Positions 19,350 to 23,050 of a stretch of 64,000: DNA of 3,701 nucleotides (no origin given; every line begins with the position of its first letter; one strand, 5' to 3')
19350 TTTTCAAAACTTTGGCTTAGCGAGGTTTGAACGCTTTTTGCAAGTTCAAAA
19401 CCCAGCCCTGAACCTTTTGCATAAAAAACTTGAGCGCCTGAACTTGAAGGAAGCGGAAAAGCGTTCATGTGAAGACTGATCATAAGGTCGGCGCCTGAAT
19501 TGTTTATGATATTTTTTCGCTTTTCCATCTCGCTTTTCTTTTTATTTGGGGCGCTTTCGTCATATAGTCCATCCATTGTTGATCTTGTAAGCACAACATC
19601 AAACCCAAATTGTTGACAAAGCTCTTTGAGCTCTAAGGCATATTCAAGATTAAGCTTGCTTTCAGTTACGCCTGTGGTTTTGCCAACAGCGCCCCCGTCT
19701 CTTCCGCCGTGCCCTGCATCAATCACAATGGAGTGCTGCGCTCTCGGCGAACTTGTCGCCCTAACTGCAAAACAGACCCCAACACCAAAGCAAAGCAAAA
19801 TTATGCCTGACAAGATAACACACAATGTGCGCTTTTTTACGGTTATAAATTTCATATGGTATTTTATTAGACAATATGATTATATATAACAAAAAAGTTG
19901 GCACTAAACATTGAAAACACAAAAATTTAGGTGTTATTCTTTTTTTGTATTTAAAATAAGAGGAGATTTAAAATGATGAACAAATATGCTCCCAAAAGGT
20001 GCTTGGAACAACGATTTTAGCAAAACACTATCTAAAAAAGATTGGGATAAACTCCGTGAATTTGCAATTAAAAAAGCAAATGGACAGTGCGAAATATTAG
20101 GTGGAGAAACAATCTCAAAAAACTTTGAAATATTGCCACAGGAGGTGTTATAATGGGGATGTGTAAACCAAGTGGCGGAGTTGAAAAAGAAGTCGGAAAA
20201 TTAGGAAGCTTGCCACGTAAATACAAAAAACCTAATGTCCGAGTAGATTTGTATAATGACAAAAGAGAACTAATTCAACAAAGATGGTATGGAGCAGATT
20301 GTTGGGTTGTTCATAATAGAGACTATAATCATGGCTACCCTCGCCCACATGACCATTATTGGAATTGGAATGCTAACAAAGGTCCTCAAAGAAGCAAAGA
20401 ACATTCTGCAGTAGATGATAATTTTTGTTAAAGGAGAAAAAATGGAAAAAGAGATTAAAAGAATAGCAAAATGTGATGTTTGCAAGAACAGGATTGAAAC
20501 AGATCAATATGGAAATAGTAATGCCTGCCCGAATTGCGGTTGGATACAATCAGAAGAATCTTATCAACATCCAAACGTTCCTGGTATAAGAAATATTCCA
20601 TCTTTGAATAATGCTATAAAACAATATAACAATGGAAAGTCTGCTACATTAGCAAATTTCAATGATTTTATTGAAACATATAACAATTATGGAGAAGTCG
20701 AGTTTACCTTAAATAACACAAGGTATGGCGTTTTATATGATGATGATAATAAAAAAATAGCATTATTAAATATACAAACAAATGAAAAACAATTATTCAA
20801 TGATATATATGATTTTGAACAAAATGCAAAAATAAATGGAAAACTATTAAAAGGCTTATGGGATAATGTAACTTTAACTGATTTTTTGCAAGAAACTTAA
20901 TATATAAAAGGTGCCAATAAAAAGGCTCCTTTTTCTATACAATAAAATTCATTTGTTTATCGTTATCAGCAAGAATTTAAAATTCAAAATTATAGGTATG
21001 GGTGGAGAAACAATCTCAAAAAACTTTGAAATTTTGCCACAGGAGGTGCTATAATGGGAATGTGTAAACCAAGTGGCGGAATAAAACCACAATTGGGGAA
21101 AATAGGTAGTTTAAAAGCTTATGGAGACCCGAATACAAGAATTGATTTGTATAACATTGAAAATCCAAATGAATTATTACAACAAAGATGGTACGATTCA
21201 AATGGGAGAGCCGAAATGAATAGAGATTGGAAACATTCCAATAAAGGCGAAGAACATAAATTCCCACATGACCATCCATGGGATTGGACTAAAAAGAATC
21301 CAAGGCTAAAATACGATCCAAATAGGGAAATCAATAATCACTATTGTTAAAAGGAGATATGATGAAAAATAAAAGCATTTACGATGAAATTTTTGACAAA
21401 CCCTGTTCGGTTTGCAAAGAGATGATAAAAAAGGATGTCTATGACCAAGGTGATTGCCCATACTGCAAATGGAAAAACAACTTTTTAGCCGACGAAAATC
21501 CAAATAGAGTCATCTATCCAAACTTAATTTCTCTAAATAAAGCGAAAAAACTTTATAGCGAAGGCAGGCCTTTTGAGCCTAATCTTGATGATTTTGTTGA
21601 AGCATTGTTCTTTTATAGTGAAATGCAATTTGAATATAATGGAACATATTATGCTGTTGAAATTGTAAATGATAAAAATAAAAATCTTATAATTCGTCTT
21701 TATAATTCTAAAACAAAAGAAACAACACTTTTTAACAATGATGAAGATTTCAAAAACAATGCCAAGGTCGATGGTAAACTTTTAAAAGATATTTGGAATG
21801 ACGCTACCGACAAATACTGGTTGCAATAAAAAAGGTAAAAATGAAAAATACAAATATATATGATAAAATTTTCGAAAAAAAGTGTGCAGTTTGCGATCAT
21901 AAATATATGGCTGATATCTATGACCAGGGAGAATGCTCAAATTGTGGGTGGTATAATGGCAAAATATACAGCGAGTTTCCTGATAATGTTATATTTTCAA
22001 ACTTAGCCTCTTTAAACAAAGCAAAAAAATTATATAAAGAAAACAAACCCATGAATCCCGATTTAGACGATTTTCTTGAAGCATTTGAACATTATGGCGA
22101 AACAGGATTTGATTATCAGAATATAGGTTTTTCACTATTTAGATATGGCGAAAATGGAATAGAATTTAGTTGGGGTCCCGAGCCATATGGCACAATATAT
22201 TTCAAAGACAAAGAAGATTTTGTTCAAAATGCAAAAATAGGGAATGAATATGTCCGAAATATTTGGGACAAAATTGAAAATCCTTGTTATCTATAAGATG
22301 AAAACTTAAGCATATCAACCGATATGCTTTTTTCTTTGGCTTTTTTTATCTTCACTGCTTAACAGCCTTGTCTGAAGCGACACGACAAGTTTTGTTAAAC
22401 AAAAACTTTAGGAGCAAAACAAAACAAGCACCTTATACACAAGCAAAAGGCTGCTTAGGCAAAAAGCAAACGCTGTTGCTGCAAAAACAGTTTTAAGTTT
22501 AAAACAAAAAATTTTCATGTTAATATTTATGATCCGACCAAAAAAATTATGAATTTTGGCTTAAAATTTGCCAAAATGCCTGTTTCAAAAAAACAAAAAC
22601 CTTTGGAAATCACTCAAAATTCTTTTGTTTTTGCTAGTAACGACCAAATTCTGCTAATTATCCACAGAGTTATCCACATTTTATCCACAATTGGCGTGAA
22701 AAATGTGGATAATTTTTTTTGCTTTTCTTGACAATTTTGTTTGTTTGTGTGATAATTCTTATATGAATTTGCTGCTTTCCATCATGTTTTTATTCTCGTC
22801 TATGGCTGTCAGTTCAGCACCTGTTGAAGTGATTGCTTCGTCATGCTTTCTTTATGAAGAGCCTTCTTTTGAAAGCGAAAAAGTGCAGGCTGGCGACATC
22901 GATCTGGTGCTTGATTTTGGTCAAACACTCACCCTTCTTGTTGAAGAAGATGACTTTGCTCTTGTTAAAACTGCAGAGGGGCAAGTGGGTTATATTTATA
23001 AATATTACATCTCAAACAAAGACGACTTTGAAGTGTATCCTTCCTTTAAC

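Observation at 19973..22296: Tandem small-protein / zinc-ribbon-protein cassettes: candidate orphan toxin-tip + immunity array with no delivery domain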

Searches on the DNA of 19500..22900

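Call 112: search_rna_families(source=window, start=19500, end=22900, threshold=evalue, max_evalue=1)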
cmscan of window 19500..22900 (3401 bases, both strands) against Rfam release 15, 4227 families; matches with E-value up to 1: 0.
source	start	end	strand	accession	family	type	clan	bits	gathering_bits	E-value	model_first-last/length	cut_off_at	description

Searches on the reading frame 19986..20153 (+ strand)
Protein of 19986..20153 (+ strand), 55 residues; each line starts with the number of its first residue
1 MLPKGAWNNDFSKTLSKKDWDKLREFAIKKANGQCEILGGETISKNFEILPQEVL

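Call 4: search_protein_families(library=pfam, proteins=[window:19986-20153:+], max_evalue=1)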
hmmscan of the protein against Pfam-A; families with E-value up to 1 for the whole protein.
window:19986-20153:+ (55 aa): 0 families

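Call 9: search_protein_families(library=ncbifam, proteins=[window:19986-20153:+], max_evalue=1)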
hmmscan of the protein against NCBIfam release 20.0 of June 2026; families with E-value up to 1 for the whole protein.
window:19986-20153:+ (55 aa): 0 families

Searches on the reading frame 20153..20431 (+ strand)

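Call 4: search_protein_families(library=pfam, proteins=[window:20153-20431:+], max_evalue=1)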
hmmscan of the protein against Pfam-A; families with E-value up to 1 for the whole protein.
window:20153-20431:+ (92 aa): 1 family
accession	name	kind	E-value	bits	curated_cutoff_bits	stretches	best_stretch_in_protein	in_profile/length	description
PF00045.24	Hemopexin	-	0.15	12.5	21.3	1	47-72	17-42/45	Hemopexin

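Call 9: search_protein_families(library=ncbifam, proteins=[window:20153-20431:+], max_evalue=1)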
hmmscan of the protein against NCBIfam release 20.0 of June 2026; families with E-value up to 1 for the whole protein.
window:20153-20431:+ (92 aa): 0 families

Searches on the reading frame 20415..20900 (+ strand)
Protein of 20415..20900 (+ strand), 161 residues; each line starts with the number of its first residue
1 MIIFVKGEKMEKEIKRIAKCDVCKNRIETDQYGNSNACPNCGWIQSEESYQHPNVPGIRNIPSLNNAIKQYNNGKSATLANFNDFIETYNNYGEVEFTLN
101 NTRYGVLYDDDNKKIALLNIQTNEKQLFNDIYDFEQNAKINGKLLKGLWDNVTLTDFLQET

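Call 4: search_protein_families(library=pfam, proteins=[window:20415-20900:+], max_evalue=1)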
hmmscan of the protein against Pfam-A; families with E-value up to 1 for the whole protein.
window:20415-20900:+ (161 aa): 6 families
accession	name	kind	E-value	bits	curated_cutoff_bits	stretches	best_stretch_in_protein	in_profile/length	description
PF14206.11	Cys_rich_CPCC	-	7.8e-05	22.8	24.5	1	19-73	2-56/75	Cysteine-rich CPCC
PF01155.25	HypA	-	0.0095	16.4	28.9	1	12-43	65-94/112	Hydrogenase/urease nickel incorporation, metallochaperone, hypA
PF09902.14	DUF2129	-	0.085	13.4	22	0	90-113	18-41/70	Uncharacterized protein conserved in bacteria (DUF2129)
PF13248.11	Zn_ribbon_3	-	0.12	12.3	27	1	37-45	4-13/26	zinc-ribbon domain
PF23145.1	Zf_2nd_IFT121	-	0.16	12.1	25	1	16-41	15-40/45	IFT121, second zinc finger domain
PF00130.28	C1_1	-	0.23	11.7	26.5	1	12-42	6-35/53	Phorbol esters/diacylglycerol binding domain (C1 domain)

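Call 9: search_protein_families(library=ncbifam, proteins=[window:20442-20900:+], max_evalue=1)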
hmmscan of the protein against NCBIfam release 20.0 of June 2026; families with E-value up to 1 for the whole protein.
window:20442-20900:+ (152 aa): 4 families
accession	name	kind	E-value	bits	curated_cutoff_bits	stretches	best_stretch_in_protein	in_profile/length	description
NF011481.0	PRK14890.1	equivalog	0.0018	18.3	61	1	4-33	5-34/61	putative Zn-ribbon RNA-binding protein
NF001606.0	PRK00398.1-3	equivalog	0.0069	16.2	72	1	10-33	4-26/44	DNA-directed RNA polymerase subunit P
NF034126.3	PRK09521.1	equivalog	0.04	13.7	90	1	9-36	145-170/180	exosome complex RNA-binding protein Csl4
NF001608.0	PRK00398.1-6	equivalog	0.16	11.8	84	1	10-33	5-28/46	DNA-directed RNA polymerase subunit P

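Call 62: search_solved_structures(query=A2, max_evalue=1)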
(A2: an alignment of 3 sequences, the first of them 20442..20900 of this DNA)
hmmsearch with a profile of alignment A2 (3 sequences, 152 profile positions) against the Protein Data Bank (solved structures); distinct sequences matched with E-value up to 1: 3.
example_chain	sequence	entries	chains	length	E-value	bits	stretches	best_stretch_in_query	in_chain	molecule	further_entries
8ey4_I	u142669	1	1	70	1.8e-05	27.8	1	14-68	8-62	Cys_rich_CPCC domain-containing protein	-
8ey3_A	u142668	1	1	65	3.3e-05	27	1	14-67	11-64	Cys_rich_CPCC domain-containing protein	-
6qk7_C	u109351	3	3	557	0.81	12.7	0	33-88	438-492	Elongator complex protein 3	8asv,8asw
